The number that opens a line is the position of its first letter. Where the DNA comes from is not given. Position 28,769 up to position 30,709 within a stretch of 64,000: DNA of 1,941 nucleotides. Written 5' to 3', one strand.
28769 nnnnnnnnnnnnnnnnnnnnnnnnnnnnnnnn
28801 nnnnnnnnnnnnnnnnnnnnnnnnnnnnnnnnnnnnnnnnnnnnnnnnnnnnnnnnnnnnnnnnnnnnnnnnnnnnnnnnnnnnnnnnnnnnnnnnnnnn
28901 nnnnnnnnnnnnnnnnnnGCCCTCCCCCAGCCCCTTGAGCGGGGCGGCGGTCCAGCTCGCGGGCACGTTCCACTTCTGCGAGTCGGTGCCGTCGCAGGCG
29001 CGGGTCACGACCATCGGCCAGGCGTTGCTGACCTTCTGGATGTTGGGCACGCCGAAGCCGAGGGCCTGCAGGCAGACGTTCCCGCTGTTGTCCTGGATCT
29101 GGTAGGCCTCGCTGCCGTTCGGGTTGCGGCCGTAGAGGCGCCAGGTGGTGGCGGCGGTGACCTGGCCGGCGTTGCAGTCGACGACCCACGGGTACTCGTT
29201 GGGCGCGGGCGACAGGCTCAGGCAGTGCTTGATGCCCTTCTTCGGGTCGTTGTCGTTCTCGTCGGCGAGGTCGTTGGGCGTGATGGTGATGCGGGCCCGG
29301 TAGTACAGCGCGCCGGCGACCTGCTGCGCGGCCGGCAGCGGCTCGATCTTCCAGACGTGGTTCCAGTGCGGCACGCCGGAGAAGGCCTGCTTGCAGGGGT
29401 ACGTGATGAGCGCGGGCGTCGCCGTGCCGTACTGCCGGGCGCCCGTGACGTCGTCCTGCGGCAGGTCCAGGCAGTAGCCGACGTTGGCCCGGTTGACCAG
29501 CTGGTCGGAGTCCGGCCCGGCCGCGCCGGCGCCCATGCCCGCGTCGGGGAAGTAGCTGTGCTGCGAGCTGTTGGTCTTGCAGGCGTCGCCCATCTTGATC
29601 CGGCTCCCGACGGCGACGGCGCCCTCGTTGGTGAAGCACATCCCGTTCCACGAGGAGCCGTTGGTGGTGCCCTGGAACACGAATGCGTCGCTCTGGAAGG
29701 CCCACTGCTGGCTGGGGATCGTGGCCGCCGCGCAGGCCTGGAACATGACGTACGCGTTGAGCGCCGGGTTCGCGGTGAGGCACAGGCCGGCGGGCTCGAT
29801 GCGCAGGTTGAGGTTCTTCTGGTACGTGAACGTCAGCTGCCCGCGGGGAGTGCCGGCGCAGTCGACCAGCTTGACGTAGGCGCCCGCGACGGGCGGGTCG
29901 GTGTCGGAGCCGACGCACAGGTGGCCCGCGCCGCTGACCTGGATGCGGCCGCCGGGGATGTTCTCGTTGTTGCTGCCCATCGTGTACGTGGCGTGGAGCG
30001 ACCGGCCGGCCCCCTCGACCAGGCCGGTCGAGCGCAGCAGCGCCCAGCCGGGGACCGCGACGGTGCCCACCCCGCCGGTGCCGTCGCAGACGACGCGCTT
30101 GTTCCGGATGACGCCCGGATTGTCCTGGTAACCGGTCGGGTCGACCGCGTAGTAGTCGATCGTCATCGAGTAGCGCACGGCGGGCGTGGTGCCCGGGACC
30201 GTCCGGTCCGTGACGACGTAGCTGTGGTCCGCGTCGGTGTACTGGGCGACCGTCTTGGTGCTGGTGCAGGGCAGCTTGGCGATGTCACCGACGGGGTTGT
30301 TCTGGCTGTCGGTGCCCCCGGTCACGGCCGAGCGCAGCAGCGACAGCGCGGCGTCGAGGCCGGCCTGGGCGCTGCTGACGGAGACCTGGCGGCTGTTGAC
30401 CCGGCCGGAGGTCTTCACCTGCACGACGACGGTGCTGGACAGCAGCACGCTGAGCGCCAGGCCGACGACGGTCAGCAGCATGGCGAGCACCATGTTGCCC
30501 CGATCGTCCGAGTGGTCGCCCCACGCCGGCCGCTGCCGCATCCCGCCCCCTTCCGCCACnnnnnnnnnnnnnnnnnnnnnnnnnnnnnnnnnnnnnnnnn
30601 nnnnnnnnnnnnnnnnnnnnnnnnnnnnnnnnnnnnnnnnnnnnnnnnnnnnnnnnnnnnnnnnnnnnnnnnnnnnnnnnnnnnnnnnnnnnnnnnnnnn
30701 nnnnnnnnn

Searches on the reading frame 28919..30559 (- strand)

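Call 29: search_protein_families(library=pfam, proteins=[window:28919-30559:-], max_evalue=0.0001)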
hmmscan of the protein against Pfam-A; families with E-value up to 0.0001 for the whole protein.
window:28919-30559:- (547 aa): 1 family
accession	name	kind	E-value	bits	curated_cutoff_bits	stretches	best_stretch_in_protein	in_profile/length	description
PF00652.28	Ricin_B_lectin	-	1.6e-11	44.9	29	1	204-333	3-124/126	Ricin-type beta-trefoil lectin domain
